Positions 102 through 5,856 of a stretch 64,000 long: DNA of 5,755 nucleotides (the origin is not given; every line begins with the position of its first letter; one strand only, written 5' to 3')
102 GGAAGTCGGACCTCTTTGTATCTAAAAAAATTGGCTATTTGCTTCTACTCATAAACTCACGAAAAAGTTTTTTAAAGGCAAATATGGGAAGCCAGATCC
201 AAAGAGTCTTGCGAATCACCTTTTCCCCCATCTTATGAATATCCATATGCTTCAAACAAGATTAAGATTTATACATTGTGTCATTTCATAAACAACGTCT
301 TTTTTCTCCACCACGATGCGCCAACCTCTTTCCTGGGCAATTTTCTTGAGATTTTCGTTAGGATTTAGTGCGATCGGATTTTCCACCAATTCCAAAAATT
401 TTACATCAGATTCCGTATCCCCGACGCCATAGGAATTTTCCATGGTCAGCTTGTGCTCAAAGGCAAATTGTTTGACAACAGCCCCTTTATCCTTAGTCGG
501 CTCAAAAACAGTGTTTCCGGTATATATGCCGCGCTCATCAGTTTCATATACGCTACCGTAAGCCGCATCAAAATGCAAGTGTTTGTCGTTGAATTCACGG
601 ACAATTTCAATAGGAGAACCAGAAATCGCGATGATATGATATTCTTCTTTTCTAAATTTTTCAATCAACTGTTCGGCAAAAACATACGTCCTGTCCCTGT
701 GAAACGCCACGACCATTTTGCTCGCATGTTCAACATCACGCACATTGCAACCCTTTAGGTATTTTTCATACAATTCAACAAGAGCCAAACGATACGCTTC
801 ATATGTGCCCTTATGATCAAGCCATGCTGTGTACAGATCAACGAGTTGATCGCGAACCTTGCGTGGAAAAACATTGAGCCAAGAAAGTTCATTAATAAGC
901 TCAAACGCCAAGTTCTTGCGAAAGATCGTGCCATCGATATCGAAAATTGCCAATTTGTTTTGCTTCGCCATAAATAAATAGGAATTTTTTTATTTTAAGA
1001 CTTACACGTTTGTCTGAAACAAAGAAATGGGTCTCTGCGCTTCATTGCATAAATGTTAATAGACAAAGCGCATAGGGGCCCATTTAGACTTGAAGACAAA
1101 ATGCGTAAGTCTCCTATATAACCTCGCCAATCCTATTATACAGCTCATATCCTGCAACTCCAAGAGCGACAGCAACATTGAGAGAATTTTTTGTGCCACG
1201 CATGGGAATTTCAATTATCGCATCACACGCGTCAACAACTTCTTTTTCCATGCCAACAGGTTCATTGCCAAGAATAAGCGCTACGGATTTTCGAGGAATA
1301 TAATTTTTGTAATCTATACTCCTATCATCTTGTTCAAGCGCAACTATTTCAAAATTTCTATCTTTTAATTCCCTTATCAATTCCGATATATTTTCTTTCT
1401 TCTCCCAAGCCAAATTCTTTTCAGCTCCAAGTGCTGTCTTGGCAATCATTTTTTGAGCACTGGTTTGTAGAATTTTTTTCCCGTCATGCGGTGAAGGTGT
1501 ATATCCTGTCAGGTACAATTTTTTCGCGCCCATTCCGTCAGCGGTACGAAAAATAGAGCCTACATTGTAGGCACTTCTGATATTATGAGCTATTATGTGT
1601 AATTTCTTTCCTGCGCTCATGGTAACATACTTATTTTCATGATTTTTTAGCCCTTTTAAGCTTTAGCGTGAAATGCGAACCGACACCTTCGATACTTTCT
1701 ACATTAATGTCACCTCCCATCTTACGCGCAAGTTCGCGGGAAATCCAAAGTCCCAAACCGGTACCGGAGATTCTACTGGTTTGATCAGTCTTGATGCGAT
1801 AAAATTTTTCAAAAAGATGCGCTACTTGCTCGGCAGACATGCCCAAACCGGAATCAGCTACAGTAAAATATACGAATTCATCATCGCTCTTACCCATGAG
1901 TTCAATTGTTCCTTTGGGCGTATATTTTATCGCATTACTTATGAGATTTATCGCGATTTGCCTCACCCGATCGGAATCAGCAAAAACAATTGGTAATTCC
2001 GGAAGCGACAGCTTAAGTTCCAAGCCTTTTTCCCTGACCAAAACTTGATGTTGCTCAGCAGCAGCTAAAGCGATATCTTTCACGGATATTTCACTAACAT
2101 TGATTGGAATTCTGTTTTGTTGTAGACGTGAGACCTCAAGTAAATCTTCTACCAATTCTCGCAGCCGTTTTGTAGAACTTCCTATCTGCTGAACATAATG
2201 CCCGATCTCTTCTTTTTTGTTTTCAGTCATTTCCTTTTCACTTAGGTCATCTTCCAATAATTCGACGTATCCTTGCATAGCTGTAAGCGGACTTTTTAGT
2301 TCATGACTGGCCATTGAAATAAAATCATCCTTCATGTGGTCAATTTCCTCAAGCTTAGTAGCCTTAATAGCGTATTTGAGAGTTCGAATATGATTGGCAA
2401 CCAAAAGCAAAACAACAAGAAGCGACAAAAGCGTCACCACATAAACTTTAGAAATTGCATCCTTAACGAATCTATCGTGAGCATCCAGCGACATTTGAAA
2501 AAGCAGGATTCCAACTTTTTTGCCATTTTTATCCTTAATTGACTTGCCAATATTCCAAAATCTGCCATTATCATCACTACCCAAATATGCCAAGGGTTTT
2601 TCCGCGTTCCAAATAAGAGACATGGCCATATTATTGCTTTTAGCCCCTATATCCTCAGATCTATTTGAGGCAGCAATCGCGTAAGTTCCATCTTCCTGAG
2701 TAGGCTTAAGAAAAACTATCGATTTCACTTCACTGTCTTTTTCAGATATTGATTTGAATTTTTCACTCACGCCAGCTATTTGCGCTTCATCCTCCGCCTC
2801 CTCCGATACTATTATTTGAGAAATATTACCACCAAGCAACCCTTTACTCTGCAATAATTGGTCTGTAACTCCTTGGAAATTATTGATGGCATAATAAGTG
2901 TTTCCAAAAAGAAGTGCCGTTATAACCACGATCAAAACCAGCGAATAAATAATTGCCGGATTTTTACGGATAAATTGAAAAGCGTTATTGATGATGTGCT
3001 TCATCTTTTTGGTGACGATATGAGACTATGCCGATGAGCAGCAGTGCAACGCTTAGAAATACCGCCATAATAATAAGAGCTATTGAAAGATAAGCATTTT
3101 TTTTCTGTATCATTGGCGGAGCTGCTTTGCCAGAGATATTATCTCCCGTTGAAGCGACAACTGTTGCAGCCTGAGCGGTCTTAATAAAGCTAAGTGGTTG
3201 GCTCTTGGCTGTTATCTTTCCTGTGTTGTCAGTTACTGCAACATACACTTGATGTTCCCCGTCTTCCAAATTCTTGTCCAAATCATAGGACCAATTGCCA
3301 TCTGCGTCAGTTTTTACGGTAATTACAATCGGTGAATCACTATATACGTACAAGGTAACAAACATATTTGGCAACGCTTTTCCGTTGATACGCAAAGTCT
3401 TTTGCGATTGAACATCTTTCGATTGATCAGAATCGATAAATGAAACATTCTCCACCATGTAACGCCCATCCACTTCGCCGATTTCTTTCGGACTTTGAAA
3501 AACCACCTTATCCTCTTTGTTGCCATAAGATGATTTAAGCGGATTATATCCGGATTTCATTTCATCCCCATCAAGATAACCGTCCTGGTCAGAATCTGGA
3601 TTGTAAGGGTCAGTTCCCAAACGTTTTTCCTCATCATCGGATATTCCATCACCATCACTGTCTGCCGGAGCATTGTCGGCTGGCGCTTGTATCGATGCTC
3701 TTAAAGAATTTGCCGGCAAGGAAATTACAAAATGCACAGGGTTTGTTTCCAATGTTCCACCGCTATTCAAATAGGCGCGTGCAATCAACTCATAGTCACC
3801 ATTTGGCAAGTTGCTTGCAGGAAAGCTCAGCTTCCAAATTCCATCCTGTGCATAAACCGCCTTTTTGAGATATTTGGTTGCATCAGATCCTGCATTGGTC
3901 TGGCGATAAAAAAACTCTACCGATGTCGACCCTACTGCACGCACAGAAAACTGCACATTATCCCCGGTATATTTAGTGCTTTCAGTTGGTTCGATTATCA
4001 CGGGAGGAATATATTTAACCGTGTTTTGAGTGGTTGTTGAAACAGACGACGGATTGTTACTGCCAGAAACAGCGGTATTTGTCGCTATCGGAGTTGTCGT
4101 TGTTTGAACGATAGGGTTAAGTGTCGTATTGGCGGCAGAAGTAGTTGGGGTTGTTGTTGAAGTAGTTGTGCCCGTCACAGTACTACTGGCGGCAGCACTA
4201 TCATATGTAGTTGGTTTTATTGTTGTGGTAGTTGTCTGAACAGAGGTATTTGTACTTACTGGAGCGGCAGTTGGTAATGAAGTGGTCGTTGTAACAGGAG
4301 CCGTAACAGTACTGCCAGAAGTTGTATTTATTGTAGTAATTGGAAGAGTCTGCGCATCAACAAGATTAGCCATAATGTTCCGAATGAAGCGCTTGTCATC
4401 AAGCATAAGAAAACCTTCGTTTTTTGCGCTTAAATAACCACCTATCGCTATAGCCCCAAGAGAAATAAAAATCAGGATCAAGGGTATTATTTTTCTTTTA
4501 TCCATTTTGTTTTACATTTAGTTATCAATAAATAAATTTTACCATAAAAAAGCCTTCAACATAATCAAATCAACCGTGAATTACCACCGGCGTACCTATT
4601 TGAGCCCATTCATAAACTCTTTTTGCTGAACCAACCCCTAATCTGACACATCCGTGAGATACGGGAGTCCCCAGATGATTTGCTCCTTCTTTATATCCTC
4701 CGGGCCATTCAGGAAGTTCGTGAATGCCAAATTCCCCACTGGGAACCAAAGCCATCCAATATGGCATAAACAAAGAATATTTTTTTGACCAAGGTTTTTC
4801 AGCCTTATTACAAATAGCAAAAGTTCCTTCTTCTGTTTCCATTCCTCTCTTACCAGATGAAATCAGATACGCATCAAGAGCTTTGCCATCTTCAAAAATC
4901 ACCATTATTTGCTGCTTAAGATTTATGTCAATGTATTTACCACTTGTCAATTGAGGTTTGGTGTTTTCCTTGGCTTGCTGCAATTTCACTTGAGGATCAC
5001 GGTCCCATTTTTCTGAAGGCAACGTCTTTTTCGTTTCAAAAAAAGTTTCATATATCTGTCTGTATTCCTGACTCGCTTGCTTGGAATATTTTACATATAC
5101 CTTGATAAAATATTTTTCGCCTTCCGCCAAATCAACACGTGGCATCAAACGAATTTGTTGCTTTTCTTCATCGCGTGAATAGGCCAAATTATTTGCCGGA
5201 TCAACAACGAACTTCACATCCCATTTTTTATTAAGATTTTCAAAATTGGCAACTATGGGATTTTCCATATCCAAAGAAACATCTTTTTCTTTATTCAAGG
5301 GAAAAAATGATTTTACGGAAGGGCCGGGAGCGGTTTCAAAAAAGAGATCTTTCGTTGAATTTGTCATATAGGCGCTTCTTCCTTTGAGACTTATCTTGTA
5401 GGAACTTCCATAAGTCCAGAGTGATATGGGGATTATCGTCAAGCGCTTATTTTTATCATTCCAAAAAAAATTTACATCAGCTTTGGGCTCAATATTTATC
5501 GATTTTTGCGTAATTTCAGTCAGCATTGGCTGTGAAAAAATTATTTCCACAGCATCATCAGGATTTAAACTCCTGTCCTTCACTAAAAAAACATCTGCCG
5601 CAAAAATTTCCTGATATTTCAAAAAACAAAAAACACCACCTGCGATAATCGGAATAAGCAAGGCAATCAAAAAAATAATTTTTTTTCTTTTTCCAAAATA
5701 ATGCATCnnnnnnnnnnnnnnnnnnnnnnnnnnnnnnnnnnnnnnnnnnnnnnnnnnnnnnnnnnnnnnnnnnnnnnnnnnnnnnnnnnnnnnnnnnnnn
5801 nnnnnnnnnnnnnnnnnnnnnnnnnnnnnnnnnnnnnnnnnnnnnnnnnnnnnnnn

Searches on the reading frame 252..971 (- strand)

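Call 55: search_protein_families(library=pfam, proteins=[window:252-971:-], max_evalue=0.0001)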
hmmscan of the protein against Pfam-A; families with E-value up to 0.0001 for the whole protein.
window:252-971:- (239 aa): 3 families
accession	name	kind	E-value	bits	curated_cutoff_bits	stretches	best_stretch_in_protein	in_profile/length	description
PF12710.13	HAD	-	2.3e-18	67.8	27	1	8-194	1-189/189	haloacid dehalogenase-like hydrolase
PF00702.32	Hydrolase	-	3.7e-08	34.4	26.4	1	6-194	2-188/191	haloacid dehalogenase-like hydrolase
PF08282.18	Hydrolase_3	-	2.1e-05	24.9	20.9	0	155-213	181-240/255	haloacid dehalogenase-like hydrolase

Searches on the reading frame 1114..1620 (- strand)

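Call 55: search_protein_families(library=pfam, proteins=[window:1114-1620:-], max_evalue=0.0001)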
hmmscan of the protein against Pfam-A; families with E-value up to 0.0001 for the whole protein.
window:1114-1620:- (168 aa): 1 family
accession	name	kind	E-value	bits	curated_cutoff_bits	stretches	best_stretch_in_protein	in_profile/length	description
PF00588.24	SpoU_methylase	-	1.1e-32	113.5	29.7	1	7-158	2-142/142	SpoU rRNA Methylase family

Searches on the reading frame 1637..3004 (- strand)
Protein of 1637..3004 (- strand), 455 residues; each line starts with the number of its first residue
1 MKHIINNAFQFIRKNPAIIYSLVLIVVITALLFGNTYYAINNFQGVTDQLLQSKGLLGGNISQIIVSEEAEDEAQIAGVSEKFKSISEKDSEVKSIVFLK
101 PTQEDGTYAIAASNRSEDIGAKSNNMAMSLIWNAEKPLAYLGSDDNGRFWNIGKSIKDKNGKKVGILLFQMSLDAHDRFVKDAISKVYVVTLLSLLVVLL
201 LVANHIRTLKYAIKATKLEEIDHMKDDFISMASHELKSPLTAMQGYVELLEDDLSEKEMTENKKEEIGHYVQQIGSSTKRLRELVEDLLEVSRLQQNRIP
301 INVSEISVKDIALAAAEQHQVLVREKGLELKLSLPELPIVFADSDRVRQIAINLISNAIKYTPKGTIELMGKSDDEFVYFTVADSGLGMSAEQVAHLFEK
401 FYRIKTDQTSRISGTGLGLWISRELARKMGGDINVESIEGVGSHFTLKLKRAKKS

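Call 55: search_protein_families(library=pfam, proteins=[window:1637-3004:-], max_evalue=0.0001)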
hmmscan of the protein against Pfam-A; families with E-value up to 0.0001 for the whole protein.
window:1637-3004:- (455 aa): 2 families
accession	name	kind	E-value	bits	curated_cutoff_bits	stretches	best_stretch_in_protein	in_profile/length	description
PF02518.31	HATPase_c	-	5.8e-27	94.8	26.4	1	343-451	2-109/111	Histidine kinase-, DNA gyrase B-, and HSP90-like ATPase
PF00512.31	HisKA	-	2e-18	66.6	26.9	1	224-296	1-65/66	His Kinase A (phospho-acceptor) domain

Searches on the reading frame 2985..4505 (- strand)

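Call 55: search_protein_families(library=pfam, proteins=[window:2985-4505:-], max_evalue=0.0001)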
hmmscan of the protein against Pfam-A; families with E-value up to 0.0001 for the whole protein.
window:2985-4505:- (506 aa): 2 families
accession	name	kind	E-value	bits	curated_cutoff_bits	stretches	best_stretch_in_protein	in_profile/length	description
PF19077.6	Big_13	-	3.7e-12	47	27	1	364-440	22-98/102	Bacterial Ig-like domain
PF18884.5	TSP3_bac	-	3.3e-11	43.2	25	1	282-303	1-22/22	Bacterial TSP3 repeat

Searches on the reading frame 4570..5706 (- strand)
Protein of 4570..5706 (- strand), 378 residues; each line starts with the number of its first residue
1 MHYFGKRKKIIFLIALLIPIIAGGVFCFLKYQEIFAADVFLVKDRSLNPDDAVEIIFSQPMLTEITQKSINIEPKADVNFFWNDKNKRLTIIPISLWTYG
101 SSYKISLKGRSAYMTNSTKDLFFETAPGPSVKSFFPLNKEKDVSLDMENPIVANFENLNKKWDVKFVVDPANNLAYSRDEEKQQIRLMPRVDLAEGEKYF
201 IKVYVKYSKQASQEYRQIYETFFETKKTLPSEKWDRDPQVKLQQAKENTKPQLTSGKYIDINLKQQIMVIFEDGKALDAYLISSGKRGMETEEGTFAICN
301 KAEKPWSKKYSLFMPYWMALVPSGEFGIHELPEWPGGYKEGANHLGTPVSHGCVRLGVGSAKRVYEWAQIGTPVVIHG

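Call 15: search_protein_families(library=pfam, proteins=[window:4570-5706:-], max_evalue=0.001)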
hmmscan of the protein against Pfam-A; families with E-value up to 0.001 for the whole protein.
window:4570-5706:- (378 aa): 2 families
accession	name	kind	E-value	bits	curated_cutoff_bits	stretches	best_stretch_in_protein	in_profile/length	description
PF03734.19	YkuD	-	3e-19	70.5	23.4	1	257-376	2-146/146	L,D-transpeptidase catalytic domain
PF13205.12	Big_5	-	1.1e-07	33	23.6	0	49-109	21-85/105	Bacterial Ig-like domain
